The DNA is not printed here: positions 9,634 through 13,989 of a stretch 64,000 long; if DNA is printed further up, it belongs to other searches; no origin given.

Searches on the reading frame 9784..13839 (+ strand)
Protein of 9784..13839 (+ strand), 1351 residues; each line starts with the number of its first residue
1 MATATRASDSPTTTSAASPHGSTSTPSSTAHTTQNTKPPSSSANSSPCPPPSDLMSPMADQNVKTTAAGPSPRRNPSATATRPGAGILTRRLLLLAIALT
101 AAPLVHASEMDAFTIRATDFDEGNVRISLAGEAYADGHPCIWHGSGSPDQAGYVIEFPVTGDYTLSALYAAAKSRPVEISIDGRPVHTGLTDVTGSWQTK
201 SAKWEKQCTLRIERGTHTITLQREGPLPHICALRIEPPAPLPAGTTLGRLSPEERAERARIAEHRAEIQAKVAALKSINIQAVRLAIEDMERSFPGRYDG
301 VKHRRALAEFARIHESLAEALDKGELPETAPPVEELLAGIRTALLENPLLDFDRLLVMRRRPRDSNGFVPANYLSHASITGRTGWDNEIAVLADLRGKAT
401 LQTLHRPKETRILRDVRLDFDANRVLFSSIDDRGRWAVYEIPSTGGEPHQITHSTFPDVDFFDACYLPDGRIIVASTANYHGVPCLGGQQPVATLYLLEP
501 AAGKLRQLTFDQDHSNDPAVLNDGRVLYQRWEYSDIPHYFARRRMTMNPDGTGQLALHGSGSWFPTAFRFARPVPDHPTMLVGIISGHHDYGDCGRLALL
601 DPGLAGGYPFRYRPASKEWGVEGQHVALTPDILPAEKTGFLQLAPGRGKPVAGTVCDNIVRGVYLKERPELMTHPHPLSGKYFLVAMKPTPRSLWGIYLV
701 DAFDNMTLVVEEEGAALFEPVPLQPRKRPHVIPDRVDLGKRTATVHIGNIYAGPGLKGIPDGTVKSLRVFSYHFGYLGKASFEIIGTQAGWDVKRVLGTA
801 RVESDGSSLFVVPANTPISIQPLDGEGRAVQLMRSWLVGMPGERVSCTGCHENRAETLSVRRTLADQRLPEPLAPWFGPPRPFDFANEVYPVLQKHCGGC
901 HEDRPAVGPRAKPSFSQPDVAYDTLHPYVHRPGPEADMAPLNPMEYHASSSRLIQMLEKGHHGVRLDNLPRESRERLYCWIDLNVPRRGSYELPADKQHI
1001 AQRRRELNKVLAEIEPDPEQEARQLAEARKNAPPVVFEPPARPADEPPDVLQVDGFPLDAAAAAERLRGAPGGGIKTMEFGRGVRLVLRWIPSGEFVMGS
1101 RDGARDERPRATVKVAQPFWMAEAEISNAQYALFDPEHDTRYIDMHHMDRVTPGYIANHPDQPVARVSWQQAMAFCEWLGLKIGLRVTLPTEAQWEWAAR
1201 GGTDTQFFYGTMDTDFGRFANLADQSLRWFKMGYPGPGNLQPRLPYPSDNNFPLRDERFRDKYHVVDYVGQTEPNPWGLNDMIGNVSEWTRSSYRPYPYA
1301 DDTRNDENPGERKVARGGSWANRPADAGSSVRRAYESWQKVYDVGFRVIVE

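Call 10: search_protein_families(library=pfam, proteins=[window:9784-13839:+], max_evalue=0.01)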
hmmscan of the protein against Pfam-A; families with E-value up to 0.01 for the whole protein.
window:9784-13839:+ (1351 aa): 2 families
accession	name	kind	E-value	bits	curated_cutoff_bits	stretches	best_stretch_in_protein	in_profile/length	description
PF03781.23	FGE-sulfatase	-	2.8e-42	145.6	23.3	1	1090-1349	7-254/255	Sulfatase-modifying factor enzyme 1-like domain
PF18582.6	HZS_alpha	-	2e-29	102.4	26.6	1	762-852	1-98/98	Hydrazine synthase alpha subunit middle domain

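Call 73: find_related_loci(query=A6, collection=metagenome_contigs, flank=10000)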
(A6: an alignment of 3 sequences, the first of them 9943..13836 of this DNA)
Query A6 (1298 aa) in metagenome_contigs; peptide patterns used: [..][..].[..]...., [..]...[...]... (x = any residue, [..] = any of these).
599 stretches matched a pattern (row limit reached: there are more); 154 encode a relative of the query (tblastn E <= 1e-3); the best 80 are kept; 80 distinct loci.
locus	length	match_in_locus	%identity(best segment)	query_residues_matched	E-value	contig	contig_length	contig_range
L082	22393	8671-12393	77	58-1298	0e+0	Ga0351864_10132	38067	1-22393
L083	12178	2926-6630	75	39-1298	0e+0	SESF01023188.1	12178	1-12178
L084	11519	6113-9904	74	36-1297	0e+0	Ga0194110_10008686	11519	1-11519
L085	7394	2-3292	82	197-1297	0e+0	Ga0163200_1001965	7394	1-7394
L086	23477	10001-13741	67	58-1297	0e+0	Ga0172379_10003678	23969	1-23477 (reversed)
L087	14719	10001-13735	67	60-1297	0e+0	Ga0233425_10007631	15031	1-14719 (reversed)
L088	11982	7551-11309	66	52-1297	0e+0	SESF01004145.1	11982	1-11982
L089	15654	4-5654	81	312-1298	0e+0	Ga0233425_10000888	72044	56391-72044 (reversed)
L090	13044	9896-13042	64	60-1101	0e+0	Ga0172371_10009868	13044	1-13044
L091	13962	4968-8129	48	227-1298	0e+0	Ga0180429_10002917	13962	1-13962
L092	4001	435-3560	48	228-1297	0e+0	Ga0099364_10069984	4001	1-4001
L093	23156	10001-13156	47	229-1298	0e+0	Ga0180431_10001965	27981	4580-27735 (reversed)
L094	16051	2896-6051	47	229-1298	0e+0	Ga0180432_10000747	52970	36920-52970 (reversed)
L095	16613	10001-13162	48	226-1298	0e+0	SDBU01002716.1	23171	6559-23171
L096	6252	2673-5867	46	229-1298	0e+0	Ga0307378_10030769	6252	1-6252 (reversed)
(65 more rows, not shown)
